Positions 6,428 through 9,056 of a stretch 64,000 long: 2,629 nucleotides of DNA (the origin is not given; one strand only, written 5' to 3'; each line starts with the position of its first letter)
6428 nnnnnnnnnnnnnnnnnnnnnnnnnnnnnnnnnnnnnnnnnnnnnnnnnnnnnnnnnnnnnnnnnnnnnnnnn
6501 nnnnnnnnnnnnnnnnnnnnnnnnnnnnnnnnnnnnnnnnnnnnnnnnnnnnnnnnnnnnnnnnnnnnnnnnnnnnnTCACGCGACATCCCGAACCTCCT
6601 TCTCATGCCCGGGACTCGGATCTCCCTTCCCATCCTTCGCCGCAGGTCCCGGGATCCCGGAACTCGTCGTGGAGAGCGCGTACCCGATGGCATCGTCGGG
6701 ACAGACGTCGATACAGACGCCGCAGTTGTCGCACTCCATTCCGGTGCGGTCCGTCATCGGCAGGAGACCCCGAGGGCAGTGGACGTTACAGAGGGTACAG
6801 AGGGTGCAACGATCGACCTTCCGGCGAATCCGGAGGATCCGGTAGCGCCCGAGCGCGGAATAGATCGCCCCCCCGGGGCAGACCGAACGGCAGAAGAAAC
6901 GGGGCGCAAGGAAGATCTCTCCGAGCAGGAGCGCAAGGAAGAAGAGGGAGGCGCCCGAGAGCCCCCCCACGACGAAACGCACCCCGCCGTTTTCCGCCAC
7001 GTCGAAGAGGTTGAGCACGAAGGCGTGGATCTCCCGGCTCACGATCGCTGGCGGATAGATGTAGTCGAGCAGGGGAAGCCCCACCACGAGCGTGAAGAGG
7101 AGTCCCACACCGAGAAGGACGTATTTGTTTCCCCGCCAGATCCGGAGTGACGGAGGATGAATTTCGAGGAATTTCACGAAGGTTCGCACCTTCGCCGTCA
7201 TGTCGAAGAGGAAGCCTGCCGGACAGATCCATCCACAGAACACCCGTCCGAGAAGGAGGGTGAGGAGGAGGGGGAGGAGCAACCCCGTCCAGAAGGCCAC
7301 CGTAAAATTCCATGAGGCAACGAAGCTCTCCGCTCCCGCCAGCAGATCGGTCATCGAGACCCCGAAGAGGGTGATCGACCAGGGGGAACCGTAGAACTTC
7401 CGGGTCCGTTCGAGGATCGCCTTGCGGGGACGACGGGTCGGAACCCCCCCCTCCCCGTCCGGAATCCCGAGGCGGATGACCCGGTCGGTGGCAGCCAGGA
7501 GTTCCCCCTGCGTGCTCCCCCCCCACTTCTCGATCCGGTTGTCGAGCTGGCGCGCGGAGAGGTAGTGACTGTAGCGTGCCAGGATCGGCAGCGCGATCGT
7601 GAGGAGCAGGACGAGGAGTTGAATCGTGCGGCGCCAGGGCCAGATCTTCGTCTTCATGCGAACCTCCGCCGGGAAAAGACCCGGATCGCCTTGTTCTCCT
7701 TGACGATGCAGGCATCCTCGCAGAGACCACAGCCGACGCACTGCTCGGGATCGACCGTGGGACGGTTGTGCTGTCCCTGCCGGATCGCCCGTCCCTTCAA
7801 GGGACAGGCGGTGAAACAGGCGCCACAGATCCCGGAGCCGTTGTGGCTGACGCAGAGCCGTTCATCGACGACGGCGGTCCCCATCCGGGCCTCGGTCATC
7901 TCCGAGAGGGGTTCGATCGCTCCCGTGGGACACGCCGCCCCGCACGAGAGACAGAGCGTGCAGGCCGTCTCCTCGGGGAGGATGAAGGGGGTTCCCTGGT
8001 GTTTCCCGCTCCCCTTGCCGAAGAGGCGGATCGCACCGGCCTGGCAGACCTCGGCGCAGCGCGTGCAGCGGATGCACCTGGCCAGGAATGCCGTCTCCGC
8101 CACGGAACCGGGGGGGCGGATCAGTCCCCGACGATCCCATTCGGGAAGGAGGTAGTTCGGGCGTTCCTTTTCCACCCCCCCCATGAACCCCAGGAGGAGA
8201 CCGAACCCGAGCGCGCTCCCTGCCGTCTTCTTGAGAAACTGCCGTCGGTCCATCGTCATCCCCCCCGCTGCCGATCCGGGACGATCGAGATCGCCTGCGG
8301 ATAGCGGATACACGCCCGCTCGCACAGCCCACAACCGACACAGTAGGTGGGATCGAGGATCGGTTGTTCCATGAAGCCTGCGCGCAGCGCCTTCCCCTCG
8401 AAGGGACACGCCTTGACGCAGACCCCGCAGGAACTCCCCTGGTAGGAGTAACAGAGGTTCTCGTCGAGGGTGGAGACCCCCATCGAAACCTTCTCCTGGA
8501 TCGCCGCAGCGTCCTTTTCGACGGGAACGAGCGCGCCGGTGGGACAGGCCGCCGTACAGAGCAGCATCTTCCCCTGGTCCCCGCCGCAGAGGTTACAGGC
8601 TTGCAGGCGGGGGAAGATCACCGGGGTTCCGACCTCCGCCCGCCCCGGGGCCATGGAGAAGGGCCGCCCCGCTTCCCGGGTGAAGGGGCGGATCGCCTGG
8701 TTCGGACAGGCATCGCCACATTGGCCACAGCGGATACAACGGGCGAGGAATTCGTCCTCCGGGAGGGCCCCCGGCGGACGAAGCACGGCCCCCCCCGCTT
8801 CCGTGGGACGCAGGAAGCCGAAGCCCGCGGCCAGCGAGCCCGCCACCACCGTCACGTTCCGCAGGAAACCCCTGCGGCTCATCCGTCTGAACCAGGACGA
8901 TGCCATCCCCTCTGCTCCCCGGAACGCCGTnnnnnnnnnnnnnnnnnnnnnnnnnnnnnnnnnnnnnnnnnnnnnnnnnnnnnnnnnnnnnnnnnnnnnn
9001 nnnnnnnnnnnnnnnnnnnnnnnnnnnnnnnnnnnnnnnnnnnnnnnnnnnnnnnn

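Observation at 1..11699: Composite periplasmic redox supercluster: NapA-like MopB, three NapG-type and two NapH-type proteins, plus hexaheme cytochrome c and a second (ActB/QrcB-like) MopB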

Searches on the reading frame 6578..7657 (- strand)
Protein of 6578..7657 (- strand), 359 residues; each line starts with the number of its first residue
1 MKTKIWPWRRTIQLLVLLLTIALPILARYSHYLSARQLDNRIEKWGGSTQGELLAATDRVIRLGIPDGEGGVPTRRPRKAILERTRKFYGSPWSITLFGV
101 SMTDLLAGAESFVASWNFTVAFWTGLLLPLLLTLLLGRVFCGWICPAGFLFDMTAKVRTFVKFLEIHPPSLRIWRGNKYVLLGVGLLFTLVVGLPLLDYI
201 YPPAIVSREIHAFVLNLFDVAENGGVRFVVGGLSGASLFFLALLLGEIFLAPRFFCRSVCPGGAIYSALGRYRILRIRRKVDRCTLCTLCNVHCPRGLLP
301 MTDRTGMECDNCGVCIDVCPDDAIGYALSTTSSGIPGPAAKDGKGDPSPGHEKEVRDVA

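Call 9: search_protein_families(library=pfam, proteins=[window:6578-7657:-], max_evalue=0.01)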
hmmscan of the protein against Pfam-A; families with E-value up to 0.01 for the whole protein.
window:6578-7657:- (359 aa): 8 families
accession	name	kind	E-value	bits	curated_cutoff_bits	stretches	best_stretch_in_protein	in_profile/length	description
PF12801.12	Fer4_5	-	2.7e-12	46.9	22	2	124-158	7-42/48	4Fe-4S binding domain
PF00037.32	Fer4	-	6.8e-08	32.4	21.1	1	308-324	7-23/24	4Fe-4S binding domain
PF13187.11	Fer4_9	-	6.5e-07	29.7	27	1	256-297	8-50/52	4Fe-4S dicluster domain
PF12838.12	Fer4_7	-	4.5e-06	27.5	27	2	283-323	1-52/52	4Fe-4S dicluster domain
PF13484.11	Fer4_16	-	0.00015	22.9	30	1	308-327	1-20/66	4Fe-4S double cluster binding domain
PF13237.11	Fer4_10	-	0.00022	21.5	25.5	0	277-320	2-53/53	4Fe-4S dicluster domain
PF13183.11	Fer4_8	-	0.0011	19.9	27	0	277-298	47-68/68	4Fe-4S dicluster domain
PF12837.12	Fer4_6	-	0.0087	16.4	25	0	280-298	5-23/24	4Fe-4S binding domain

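Call 10: search_protein_families(library=ncbifam, proteins=[window:6578-7657:-], max_evalue=0.01)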
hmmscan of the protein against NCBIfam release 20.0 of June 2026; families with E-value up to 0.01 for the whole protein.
window:6578-7657:- (359 aa): 24 families
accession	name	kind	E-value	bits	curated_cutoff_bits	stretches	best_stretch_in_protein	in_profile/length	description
TIGR02163.1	napH_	subfamily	1.6e-29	103.2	213.05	2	227-326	145-253/255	NapH/MauN family ferredoxin-type protein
NF007013.0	PRK09477.1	equivalog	3.9e-28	98.4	234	1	94-329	57-279/286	quinol dehydrogenase ferredoxin subunit NapH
NF040684.1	PorD_Arch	equivalog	5.8e-08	32.7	120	1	259-325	9-80/85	pyruvate synthase subunit PorD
TIGR02179.1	PorD_KorD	subfamily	1.3e-06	28.4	60.05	1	266-325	9-73/78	2-oxoacid:acceptor oxidoreductase, delta subunit, pyruvate/2-ketoisovalerate family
NF038196.1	ferrodoxin_EFR1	subfamily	5.1e-06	26.7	75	1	282-331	184-236/242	EFR1 family ferrodoxin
NF007203.0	PRK09624.1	equivalog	9.4e-06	25.8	171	1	260-325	29-99/105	pyuvate ferredoxin oxidoreductase subunit delta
NF045790.1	OxalOxreddelta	equivalog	2.6e-05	23.6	230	1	270-324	248-306/316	oxalate oxidoreductase subunit delta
NF046105.1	TransRegNosR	equivalog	5.5e-05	21.6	1000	1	133-317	492-660/680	transcriptional regulator NosR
NF006221.0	PRK08348.1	subfamily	0.00032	20.4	124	1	255-303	51-96/136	NADH-plastoquinone oxidoreductase subunit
NF058577.1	FdxA_fam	equivalog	0.00037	20.6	65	0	256-296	15-50/52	4Fe-4S ferredoxin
NF045874.1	Vhu_polyferre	exception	0.00042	19.2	600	1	255-324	37-104/381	F420-non-reducing hydrogenase associated-polyferredoxin VhuB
TIGR02745.1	ccoG_rdxA_fixG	equivalog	0.00045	19.3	316.7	1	130-161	66-97/435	cytochrome c oxidase accessory protein CcoG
NF043069.1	T4HPD_activ_SAM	equivalog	0.00059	19.3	425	1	280-324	49-97/299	trans-4-hydroxy-L-proline dehydratase activase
TIGR02700.1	flavo_MJ0208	hypoth_equivalog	0.00068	19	251.35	1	282-325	148-195/234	dihydromethanopterin reductase (acceptor)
TIGR03287.1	methan_mark_16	hypoth_equivalog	0.00072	18.1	363.95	1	274-328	294-351/391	methanogenesis marker 16 metalloprotein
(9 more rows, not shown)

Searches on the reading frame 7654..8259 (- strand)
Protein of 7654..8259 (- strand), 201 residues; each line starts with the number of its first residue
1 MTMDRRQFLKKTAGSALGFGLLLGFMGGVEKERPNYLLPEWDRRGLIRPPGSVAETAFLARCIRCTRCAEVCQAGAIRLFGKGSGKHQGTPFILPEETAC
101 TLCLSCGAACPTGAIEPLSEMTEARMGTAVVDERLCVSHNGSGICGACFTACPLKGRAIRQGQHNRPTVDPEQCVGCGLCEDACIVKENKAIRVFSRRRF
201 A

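Call 9: search_protein_families(library=pfam, proteins=[window:7654-8259:-], max_evalue=0.01)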
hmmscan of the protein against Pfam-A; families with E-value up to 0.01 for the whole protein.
window:7654-8259:- (201 aa): 13 families
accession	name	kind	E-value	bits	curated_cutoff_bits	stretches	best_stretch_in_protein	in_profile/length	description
PF12838.12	Fer4_7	-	6.2e-20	71.8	27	3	61-114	1-52/52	4Fe-4S dicluster domain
PF00037.32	Fer4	-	5.9e-16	58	21.1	3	167-184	1-18/24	4Fe-4S binding domain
PF12837.12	Fer4_6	-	1.7e-13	50.2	25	2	167-185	2-20/24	4Fe-4S binding domain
PF14697.11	Fer4_21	-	1.3e-12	48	35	2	129-187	1-54/59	4Fe-4S dicluster domain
PF13237.11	Fer4_10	-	1.6e-11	44.3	25.5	2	145-184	12-52/53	4Fe-4S dicluster domain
PF12797.12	Fer4_2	-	4.4e-11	42.4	24.5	1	166-184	2-20/22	4Fe-4S binding domain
PF13187.11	Fer4_9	-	3e-10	40.4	27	3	61-115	1-52/52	4Fe-4S dicluster domain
PF13484.11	Fer4_16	-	6.4e-08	33.7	30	0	61-79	1-19/66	4Fe-4S double cluster binding domain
PF13183.11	Fer4_8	-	1.9e-06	28.8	27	0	172-191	3-22/68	4Fe-4S dicluster domain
PF12798.12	Fer4_3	-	1.5e-05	25.9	27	0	174-186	1-13/15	4Fe-4S binding domain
PF13534.11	Fer4_17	-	0.00011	23.1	22.2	0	58-74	42-58/61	4Fe-4S dicluster domain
PF12800.12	Fer4_4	-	0.00015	22.2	24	0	171-184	1-14/17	4Fe-4S binding domain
PF25160.1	LdpA_Fe-S-bd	-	0.0026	17.9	27.6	0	167-187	21-41/49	LdpA Fe-S cluster-binding domain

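Call 10: search_protein_families(library=ncbifam, proteins=[window:7654-8259:-], max_evalue=0.01)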
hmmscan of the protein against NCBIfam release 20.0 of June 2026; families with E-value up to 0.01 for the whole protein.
window:7654-8259:- (201 aa): 57 families (the best 25 are shown)
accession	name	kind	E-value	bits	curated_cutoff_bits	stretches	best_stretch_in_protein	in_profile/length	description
NF007012.0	PRK09476.1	equivalog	2.3e-38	131.8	269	1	3-197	9-208/254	ferredoxin-type protein NapG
TIGR00397.1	mauM_napG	subfamily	5.2e-30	104.6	178.85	1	46-197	39-199/213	MauM/NapG family ferredoxin-type protein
TIGR00402.1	napF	equivalog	6.5e-18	65.1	102.2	1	46-186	21-145/149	ferredoxin-type protein NapF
NF058577.1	FdxA_fam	equivalog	1.5e-11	44.3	65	2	145-186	12-50/52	4Fe-4S ferredoxin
NF042909.1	FMH_DH_FwdF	exception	1.7e-10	40.5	375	1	61-161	226-315/336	tungsten-dependent formylmethanofuran dehydrogenase subunit FwdF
TIGR01971.1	NuoI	subfamily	6.9e-09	35.3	113.05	1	60-117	42-100/121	NADH-quinone oxidoreductase, chain I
TIGR02179.1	PorD_KorD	subfamily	5.7e-08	32.8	60.05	1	134-193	25-73/78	2-oxoacid:acceptor oxidoreductase, delta subunit, pyruvate/2-ketoisovalerate family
TIGR02494.1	PFLE_PFLC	subfamily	1.7e-07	30.8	174.35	1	60-144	48-127/293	glycyl-radical enzyme activating protein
NF038196.1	ferrodoxin_EFR1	subfamily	1.8e-07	31.4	75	1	60-117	184-231/242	EFR1 family ferrodoxin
NF004545.0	PRK05888.3-1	equivalog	4.1e-07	29.8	229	1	61-126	67-134/154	NADH-quinone oxidoreductase subunit NuoI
NF043069.1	T4HPD_activ_SAM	equivalog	4.5e-07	29.5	425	2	60-121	51-103/299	trans-4-hydroxy-L-proline dehydratase activase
TIGR04395.1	cutC_activ_rSAM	equivalog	1.3e-06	28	360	2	60-121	54-109/309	choline TMA-lyase-activating enzyme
NF009053.0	PRK12387.1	subfamily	1.8e-06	27.9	204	1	58-79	71-92/180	formate hydrogenlyase complex iron-sulfur subunit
NF040864.1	HgcB_ferredoxin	equivalog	2e-06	27.6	99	1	60-116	14-62/93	mercury methylation ferredoxin HgcB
NF040763.1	FeFe_hydrog_A6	exception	2.8e-06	26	765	1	60-123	145-213/571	NADH-dependent [FeFe] hydrogenase, group A6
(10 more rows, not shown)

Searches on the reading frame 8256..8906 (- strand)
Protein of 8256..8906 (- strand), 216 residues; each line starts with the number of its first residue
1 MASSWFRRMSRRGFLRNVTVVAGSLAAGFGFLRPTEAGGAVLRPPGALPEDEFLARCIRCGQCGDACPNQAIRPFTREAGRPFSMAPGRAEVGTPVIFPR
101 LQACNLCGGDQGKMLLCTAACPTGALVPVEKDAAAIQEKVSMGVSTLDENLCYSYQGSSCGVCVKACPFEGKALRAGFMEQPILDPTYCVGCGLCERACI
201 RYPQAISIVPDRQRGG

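Call 9: search_protein_families(library=pfam, proteins=[window:8256-8906:-], max_evalue=0.01)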
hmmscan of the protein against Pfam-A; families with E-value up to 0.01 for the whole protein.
window:8256-8906:- (216 aa): 12 families
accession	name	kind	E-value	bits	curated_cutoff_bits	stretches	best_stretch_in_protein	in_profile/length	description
PF12838.12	Fer4_7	-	2e-14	54.2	27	3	56-125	1-52/52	4Fe-4S dicluster domain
PF00037.32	Fer4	-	5.9e-14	51.6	21.1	2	56-73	7-24/24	4Fe-4S binding domain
PF12837.12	Fer4_6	-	9.6e-11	41.5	25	1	185-200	5-20/24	4Fe-4S binding domain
PF13187.11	Fer4_9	-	1.1e-10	41.7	27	3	56-125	1-51/52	4Fe-4S dicluster domain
PF12797.12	Fer4_2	-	1.4e-10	40.8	24.5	2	182-199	3-20/22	4Fe-4S binding domain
PF13237.11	Fer4_10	-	1.7e-09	37.9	25.5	2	158-199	10-52/53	4Fe-4S dicluster domain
PF13484.11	Fer4_16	-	2e-09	38.5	30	1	117-169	8-65/66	4Fe-4S double cluster binding domain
PF13534.11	Fer4_17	-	6.1e-08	33.5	22.2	1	51-70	40-59/61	4Fe-4S dicluster domain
PF12800.12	Fer4_4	-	1e-07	32.1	24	0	55-69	2-16/17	4Fe-4S binding domain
PF13183.11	Fer4_8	-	1.2e-07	32.6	27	1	54-124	2-67/68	4Fe-4S dicluster domain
PF12798.12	Fer4_3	-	4.6e-06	27.5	27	0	57-71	1-15/15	4Fe-4S binding domain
PF14697.11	Fer4_21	-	0.0013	19.3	35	0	185-210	4-30/59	4Fe-4S dicluster domain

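Call 10: search_protein_families(library=ncbifam, proteins=[window:8256-8906:-], max_evalue=0.01)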
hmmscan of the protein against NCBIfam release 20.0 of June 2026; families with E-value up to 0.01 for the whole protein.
window:8256-8906:- (216 aa): 38 families (the best 25 are shown)
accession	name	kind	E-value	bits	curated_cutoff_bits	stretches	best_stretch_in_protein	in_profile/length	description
NF007012.0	PRK09476.1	equivalog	8.5e-35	120.1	269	1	8-212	8-209/254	ferredoxin-type protein NapG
TIGR00397.1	mauM_napG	subfamily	4.5e-32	111.3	178.85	1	14-211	11-199/213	MauM/NapG family ferredoxin-type protein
TIGR00402.1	napF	equivalog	2.2e-11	43.9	102.2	1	41-200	21-144/149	ferredoxin-type protein NapF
NF058577.1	FdxA_fam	equivalog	7.5e-07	29.2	65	2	159-199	11-48/52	4Fe-4S ferredoxin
TIGR01971.1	NuoI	subfamily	1.4e-06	27.9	113.05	1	54-73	80-99/121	NADH-quinone oxidoreductase, chain I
TIGR02700.1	flavo_MJ0208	hypoth_equivalog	2e-06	27.2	251.35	1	127-200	128-190/234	dihydromethanopterin reductase (acceptor)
TIGR04395.1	cutC_activ_rSAM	equivalog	2.9e-06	26.8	360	1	156-211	55-108/309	choline TMA-lyase-activating enzyme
NF005503.0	PRK07118.1-2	equivalog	7.3e-06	25.4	252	1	154-214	137-192/292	RnfABCDGE type electron transport complex subunit B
TIGR02179.1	PorD_KorD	subfamily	9.4e-06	25.7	60.05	0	184-210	52-76/78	2-oxoacid:acceptor oxidoreductase, delta subunit, pyruvate/2-ketoisovalerate family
NF007658.0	PRK10330.1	equivalog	1.7e-05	24.4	260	1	37-133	64-159/181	electron transport protein HydN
NF004537.0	PRK05888.1-3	equivalog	1.8e-05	24.3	163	0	116-170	75-128/204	NADH-quinone oxidoreductase subunit NuoI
NF042909.1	FMH_DH_FwdF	exception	4.8e-05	22.6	375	1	132-200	240-307/336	tungsten-dependent formylmethanofuran dehydrogenase subunit FwdF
NF006076.0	PRK08222.1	equivalog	9.5e-05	22.3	270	1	53-73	71-91/181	hydrogenase 4 subunit H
TIGR02512.1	FeFe_hydrog_A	subfamily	9.9e-05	21.4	405.95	1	55-75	50-70/375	[FeFe] hydrogenase, group A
NF040864.1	HgcB_ferredoxin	equivalog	0.0001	22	99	1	156-201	15-58/93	mercury methylation ferredoxin HgcB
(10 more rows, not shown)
